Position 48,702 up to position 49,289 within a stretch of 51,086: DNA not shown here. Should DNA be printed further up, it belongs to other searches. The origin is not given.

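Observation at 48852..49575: Low-GC two-gene module: VapD/Cas2-like protein plus 2-TM protein, candidate undescribed defence or toxin system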

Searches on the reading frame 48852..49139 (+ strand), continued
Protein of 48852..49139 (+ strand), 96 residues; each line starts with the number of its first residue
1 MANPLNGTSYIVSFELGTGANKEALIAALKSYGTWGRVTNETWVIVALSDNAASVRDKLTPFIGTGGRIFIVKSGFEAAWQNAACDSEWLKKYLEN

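Call 32: fold_search(model_id=the predicted structure, library=pdb)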
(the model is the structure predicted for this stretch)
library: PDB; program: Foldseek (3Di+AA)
matches with E <= 10: 1132; with E <= 0.001: 0
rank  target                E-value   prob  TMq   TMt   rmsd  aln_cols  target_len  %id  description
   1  4es3                  1.1e-03  1.00  0.48  0.53   3.8        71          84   18  Double-stranded Endonuclease Activity in B. halodurans Clustered Regularly Interspaced Short Palindromic Repeats (CRISPR (released 2012-08-22)
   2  8d3l_E                1.2e-03  1.00  0.54  0.53   4.3        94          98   19  Type I-C Cas4-Cas1-Cas2 complex bound to a PAM/PAM prespacer (released 2022-11-02)
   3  4es2                  2.4e-03  1.00  0.56  0.62   4.0        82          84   18  Double-stranded Endonuclease Activity in B. halodurans Clustered Regularly Interspaced Short Palindromic Repeats (CRISPR (released 2012-08-22)
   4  7f84_A                3.5e-03  1.00  0.47  0.50   3.8        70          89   16  Crystal structure of CRISPR-associated Cas2c of Leptospira interrogans (released 2022-07-06)
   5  8d3p_E                4.3e-03  0.99  0.52  0.51   4.4        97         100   18  Type I-C Cas4-Cas1-Cas2 complex bound to half-site integration intermediate (HSI) (released 2022-11-02)
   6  7vxr_B                7.8e-03  1.00  0.55  0.61   4.2        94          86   12  Crystal structure of BPSL1038 from Burkholderia pseudomallei (released 2023-08-16)
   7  1zpw                  1.2e-02  1.00  0.54  0.62   4.0        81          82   18  Crystal structure of a hypothetical protein TT1823 from Thermus thermophilus (released 2005-11-18)
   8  3oq2_B                1.4e-02  1.00  0.51  0.48   3.7        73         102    8  Structure of a CRISPR associated protein Cas2 from Desulfovibrio vulgaris (released 2010-12-22)
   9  4qr0_A                1.5e-02  0.94  0.43  0.48   5.7        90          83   16  Crystal structure of Streptococcus pyogenes Cas2 at pH 5.6 (released 2014-11-26)
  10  2eky_G                1.7e-02  0.96  0.47  0.47   6.6        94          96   11  Crystal Structure of hypothetical protein MJ1052 from Methanocaldococcus jannaschii (Form 1) (released 2007-10-02)
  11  2llz_MODEL_1_A        1.8e-02  0.89  0.40  0.39   5.4        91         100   14  GhoS (YjdK) monomer (released 2012-09-05)
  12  4f3q                  1.8e-02  0.54  0.33  0.18   8.5        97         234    9  Structure of a YebC family protein (CBU_1566) from Coxiella burnetii (released 2012-06-27)
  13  2gqq_B                2.6e-02  0.69  0.41  0.31   5.8        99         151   17  Crystal Structure of E. coli Leucine-responsive regulatory protein (Lrp) (released 2007-03-06)
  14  7mid_D                2.7e-02  0.97  0.50  0.53   4.2        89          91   12  Sub-complex of Cas4-Cas1-Cas2 bound PAM containing DNA (released 2021-11-17)
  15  7mi4_E                2.7e-02  0.97  0.50  0.51   4.2        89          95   12  Symmetrical PAM-PAM prespacer bound Cas4/Cas1/Cas2 complex (released 2021-11-17)
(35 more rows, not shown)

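Call 33: find_encoding_contigs(protein=P0003, flank=4000, max_places=4)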
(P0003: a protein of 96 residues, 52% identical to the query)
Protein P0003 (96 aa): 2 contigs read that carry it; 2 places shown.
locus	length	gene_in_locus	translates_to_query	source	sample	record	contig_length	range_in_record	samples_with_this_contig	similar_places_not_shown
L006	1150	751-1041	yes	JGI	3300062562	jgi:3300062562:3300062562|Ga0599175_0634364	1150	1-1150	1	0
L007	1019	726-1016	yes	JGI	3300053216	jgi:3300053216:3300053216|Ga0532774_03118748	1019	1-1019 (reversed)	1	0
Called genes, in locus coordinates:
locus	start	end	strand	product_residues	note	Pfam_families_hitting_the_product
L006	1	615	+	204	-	?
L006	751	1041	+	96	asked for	-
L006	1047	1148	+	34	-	?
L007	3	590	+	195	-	?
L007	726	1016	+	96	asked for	-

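Call 37: find_encoding_contigs(protein=P0004, flank=4000, max_places=4)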
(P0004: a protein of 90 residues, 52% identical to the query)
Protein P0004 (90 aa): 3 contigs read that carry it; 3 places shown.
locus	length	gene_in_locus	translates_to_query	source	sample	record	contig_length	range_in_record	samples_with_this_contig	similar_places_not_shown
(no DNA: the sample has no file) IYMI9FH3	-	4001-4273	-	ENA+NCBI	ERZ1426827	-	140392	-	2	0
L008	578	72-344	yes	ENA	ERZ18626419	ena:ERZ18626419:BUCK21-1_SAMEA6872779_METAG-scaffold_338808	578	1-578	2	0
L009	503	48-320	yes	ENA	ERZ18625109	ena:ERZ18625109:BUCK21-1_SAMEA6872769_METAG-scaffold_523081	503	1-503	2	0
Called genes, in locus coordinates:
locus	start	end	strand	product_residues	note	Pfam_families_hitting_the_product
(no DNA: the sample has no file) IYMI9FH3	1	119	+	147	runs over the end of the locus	-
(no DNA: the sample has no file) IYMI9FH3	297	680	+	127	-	PF00072:Response_reg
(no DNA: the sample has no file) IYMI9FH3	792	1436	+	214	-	PF18917:LiaI-LiaF-like_TM1 (weak), PF22570:LiaF-TM, PF18917:LiaI-LiaF-like_TM1, PF09922:LiaF-like_C (weak)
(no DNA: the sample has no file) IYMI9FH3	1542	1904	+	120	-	-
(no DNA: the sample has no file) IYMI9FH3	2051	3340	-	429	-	-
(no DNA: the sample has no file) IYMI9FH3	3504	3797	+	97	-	-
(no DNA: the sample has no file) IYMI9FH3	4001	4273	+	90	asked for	-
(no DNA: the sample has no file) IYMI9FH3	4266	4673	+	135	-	-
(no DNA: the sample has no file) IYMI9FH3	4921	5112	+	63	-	PF01176:eIF-1a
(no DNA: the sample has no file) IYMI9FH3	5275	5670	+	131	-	PF00416:Ribosomal_S13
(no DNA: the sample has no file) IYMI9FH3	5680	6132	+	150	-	PF00411:Ribosomal_S11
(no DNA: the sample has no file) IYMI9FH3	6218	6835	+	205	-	PF00163:Ribosomal_S4, PF01479:S4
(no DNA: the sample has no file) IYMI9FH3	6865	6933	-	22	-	?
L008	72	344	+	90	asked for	-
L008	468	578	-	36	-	?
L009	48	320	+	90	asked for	-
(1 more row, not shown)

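Call 40: find_encoding_contigs(protein=P0005, flank=4000, max_places=4)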
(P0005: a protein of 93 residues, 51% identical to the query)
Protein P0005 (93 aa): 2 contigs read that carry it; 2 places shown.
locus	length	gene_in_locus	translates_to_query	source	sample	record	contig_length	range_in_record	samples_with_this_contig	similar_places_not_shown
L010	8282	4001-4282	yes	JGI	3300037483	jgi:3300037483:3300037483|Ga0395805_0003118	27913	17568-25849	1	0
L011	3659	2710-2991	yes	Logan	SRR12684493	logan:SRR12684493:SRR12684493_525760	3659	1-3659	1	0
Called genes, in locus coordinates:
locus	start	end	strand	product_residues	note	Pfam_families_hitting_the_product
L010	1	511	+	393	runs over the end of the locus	PF00595:PDZ, PF13180:PDZ_2, PF17820:PDZ_6, PF03572:Peptidase_S41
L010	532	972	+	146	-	PF01281:Ribosomal_L9_N, PF03948:Ribosomal_L9_C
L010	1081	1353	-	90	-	PF01016:Ribosomal_L27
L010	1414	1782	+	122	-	PF02805:Ada_Zn_binding (weak)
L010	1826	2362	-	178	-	-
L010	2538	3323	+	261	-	-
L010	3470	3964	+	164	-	-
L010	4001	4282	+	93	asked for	-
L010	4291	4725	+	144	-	-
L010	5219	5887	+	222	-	-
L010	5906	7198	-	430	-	PF01551:Peptidase_M23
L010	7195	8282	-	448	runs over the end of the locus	PF00749:tRNA-synt_1c, PF19269:Anticodon_2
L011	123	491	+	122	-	PF02805:Ada_Zn_binding (weak)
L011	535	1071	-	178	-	-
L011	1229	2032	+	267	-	-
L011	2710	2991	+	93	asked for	-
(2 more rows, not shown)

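Call 63: find_encoding_contigs(protein=P0186, flank=4000, max_places=2)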
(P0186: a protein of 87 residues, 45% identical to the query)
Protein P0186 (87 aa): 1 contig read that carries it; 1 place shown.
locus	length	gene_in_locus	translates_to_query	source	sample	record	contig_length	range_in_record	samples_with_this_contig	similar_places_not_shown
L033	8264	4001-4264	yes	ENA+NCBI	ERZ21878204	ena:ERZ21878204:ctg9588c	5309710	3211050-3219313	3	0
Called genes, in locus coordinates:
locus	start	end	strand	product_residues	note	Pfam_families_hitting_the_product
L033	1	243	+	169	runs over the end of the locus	-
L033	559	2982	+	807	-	PF12704:MacB_PCD, PF02687:FtsX, PF12704:MacB_PCD (weak), PF02687:FtsX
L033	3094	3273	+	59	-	-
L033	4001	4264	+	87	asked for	-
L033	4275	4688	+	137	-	-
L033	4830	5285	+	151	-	-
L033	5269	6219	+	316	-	PF02518:HATPase_c (weak)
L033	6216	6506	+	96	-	PF14213:DUF4325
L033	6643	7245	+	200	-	-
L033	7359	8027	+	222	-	-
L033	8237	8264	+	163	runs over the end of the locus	-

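Call 64: find_encoding_contigs(protein=P0263, flank=4000, max_places=2)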
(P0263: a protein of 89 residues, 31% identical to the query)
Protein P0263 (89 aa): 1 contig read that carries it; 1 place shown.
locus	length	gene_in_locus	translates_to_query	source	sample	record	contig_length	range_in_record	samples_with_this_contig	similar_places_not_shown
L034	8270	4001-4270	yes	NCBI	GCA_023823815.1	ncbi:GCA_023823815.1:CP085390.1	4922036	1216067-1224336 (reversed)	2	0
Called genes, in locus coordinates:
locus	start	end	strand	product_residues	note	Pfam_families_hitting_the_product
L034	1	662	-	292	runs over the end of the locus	PF07804:HipA_C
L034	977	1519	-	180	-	PF00589:Phage_integrase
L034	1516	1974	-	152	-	-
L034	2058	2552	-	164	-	PF08769:Spo0A_C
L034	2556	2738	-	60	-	PF17356:PBSX_XtrA (weak), PF13128:DUF3954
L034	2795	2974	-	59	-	-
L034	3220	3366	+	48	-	-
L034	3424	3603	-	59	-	-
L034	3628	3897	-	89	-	-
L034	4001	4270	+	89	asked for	-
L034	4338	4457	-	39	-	-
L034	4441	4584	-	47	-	-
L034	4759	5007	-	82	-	-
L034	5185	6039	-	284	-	PF00308:Bac_DnaA (weak), PF01695:IstB_IS21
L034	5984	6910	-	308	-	-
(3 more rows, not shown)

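Call 65: find_encoding_contigs(protein=P0246, flank=4000, max_places=4)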
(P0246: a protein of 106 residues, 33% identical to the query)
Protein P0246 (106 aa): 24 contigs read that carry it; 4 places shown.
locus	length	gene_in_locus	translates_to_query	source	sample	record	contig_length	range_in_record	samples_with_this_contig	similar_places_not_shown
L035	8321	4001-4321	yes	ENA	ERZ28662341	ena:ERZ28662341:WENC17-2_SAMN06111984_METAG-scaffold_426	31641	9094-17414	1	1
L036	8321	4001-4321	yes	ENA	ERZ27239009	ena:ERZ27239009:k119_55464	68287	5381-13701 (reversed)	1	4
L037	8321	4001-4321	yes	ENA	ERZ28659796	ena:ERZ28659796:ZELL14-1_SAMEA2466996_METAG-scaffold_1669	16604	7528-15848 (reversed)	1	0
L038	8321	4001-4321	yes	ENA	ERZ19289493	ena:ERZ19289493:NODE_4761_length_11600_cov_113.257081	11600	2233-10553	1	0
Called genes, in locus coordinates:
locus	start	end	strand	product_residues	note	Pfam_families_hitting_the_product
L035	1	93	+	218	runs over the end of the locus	PF13365:Trypsin_2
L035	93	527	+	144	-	-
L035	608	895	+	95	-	PF02463:SMC_N (weak), PF13476:AAA_23, PF13555:AAA_29 (weak)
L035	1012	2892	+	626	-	PF13589:HATPase_c_3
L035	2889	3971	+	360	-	PF00145:DNA_methylase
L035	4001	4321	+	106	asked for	-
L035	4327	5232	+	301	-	PF18476:PIN_8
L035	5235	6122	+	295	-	-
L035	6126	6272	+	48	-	-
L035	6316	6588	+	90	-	-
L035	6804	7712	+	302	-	PF00483:NTP_transferase, PF12804:NTP_transf_3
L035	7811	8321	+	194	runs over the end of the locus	PF00908:dTDP_sugar_isom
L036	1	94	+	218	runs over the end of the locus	PF13365:Trypsin_2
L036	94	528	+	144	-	-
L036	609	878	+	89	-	PF02463:SMC_N (weak), PF13476:AAA_23, PF13555:AAA_29 (weak)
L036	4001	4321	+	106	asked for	-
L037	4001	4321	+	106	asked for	-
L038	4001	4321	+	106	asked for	-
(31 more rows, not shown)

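Call 67: search_dna_similar(query=window:48852-49139:+, collection=plasmids, mode=protein, max_evalue=0.01, max_rows=30)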
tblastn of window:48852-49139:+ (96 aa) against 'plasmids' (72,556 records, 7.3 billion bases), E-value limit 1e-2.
Records with a match: 9; places in all: 10; records where one place covers at least 80% of the query: 6.
Best place of each record, by identity: <60% 9.
By first word of the organism name: Clavibacter 3; Klebsiella 2; Indioceanicola 1; Levilactobacillus 1; Staphylococcus 1; Enterococcus 1.
By predicted mobility (MOB-suite, as given by PLSDB): non-mobilizable 6; mobilizable 3.
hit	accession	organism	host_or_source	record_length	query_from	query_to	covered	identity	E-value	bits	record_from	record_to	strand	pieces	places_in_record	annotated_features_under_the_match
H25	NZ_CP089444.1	Klebsiella quasipneumoniae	bacteria,chicken meat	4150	9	94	90%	38.6%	7e-12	66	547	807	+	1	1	hypothetical protein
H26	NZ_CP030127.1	Indioceanicola profundi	sediment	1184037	9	94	90%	35.2%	6e-6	50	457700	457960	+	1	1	none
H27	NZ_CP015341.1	Levilactobacillus brevis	cell cuture,rye silage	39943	10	93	88%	34.9%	2e-8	57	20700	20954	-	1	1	none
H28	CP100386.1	Staphylococcus epidermidis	single cell,human skin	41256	9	94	90%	33.7%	1e-7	54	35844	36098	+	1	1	CRISPR-associated endonuclease Cas2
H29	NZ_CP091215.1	Enterococcus faecium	Homo sapiens,whole organism,fecal sample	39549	9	96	92%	29.2%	2e-6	51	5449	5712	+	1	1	hypothetical protein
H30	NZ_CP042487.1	Klebsiella pneumoniae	Homo sapiens,Whole organism,clinical ...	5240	10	91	85%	27.7%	4e-5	47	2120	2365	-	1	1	hypothetical protein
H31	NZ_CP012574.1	Clavibacter capsici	pepper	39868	8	73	69%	32.8%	1e-4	46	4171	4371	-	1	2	SinR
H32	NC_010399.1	Clavibacter sepedonicus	-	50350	8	73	69%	31.3%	7e-4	44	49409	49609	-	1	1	hypothetical protein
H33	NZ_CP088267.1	Clavibacter sepedonicus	Potato,tissue sample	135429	8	73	69%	31.3%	7e-4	44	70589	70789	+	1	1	hypothetical protein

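Call 68: search_dna_similar(query=L033:4275-4685:+, collection=plasmids, mode=protein, max_evalue=0.01, max_rows=30)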
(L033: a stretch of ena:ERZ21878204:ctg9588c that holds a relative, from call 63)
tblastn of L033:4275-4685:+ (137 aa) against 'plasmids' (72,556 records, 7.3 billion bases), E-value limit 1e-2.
No match.

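Call 69: get_annotated_region(hit=H25, flank=4000)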
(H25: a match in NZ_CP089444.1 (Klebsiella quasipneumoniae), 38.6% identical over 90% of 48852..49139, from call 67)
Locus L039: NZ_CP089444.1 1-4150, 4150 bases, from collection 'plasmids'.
description: Klebsiella quasipneumoniae strain GLW9C22 plasmid pHNLW22-3, complete sequence
organism: Klebsiella quasipneumoniae (NCBI taxid 1463165)
taxonomy: Bacteria; Pseudomonadota; Gammaproteobacteria; Enterobacterales; Enterobacteriaceae; Klebsiella; Klebsiella quasipneumoniae
host: -; source: bacteria,chicken meat; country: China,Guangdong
typing (MOB-suite, as given by PLSDB): non-mobilizable; replicon ColRNAI_rep_cluster_1987
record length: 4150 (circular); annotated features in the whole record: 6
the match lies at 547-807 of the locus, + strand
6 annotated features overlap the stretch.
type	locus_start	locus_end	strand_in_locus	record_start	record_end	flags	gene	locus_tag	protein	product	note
CDS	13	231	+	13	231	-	-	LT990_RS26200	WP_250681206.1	hypothetical protein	-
CDS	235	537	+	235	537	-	-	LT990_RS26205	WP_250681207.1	hypothetical protein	-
CDS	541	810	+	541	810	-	-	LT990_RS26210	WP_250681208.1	hypothetical protein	-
CDS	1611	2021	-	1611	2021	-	-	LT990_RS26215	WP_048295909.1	helix-turn-helix domain-containing protein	-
CDS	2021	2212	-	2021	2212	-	-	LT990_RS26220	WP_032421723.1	Rop family plasmid primer RNA-binding protein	-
CDS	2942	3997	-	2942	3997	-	-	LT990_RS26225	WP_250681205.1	hypothetical protein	-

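Call 70: get_annotated_region(hit=H30, flank=4000)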
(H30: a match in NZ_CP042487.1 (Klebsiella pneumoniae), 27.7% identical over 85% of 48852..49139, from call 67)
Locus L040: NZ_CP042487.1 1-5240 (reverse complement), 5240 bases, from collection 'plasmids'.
description: Klebsiella pneumoniae strain C51 plasmid pC51_006, complete sequence
organism: Klebsiella pneumoniae (NCBI taxid 573)
taxonomy: Bacteria; Pseudomonadota; Gammaproteobacteria; Enterobacterales; Enterobacteriaceae; Klebsiella; Klebsiella pneumoniae
host: -; source: Homo sapiens,Whole organism,clinical sample; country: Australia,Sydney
typing (MOB-suite, as given by PLSDB): non-mobilizable; replicon ColRNAI_rep_cluster_1987,rep_cluster_2373
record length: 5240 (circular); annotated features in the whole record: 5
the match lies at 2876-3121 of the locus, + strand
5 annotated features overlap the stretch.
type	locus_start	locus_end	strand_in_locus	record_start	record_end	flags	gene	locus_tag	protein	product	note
CDS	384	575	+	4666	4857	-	-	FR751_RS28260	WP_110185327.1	Rop family plasmid primer RNA-binding protein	-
CDS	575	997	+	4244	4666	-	-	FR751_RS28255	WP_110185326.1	helix-turn-helix domain-containing protein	-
CDS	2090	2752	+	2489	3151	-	-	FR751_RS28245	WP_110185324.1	hypothetical protein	-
CDS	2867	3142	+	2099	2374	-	-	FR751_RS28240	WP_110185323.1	hypothetical protein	-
CDS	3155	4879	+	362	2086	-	-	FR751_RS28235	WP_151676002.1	PIN-like domain-containing protein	-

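Call 71: get_annotated_region(hit=H29, flank=3000)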
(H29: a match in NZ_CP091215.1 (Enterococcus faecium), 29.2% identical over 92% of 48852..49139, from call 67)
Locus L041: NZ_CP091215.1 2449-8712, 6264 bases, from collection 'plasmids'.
description: Enterococcus faecium strain 264a plasmid p264a-b, complete sequence
organism: Enterococcus faecium (NCBI taxid 1352)
taxonomy: Bacteria; Bacillota; Bacilli; Lactobacillales; Enterococcaceae; Enterococcus; Enterococcus faecium
host: -; source: Homo sapiens,whole organism,fecal sample; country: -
typing (MOB-suite, as given by PLSDB): non-mobilizable
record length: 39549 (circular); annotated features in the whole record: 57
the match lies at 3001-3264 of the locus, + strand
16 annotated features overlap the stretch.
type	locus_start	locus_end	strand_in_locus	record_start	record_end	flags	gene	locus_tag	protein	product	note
CDS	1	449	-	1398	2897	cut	-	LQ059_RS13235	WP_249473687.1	phage portal protein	GO:0051027 - DNA transport [Evidence IEA]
CDS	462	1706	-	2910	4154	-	-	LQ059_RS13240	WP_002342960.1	PBSX family phage terminase large subunit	-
CDS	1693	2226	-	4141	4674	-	-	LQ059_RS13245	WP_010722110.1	terminase small subunit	-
CDS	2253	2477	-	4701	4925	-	-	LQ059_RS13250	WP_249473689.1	hypothetical protein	-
CDS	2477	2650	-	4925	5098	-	-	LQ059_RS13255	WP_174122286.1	hypothetical protein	-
CDS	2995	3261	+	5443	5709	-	-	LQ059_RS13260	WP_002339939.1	hypothetical protein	-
CDS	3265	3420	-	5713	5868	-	-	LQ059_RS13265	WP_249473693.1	hypothetical protein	-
CDS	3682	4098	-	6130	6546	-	-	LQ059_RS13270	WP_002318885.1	ArpU family phage packaging/lysis transcriptional regulator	GO:0006355 - regulation of DNA-templated transcription [Evidence IEA]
CDS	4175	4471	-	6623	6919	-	-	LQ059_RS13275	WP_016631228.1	hypothetical protein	-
CDS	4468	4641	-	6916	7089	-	-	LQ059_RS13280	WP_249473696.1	hypothetical protein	-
CDS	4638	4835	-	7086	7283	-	-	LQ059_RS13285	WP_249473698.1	DUF1642 domain-containing protein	-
CDS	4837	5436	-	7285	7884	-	-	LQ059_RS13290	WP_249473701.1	DUF1642 domain-containing protein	-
CDS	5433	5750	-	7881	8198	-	-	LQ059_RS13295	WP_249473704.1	DUF1140 family protein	-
CDS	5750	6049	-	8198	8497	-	-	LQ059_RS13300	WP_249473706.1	hypothetical protein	-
CDS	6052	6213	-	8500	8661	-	-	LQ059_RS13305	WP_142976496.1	antitoxin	-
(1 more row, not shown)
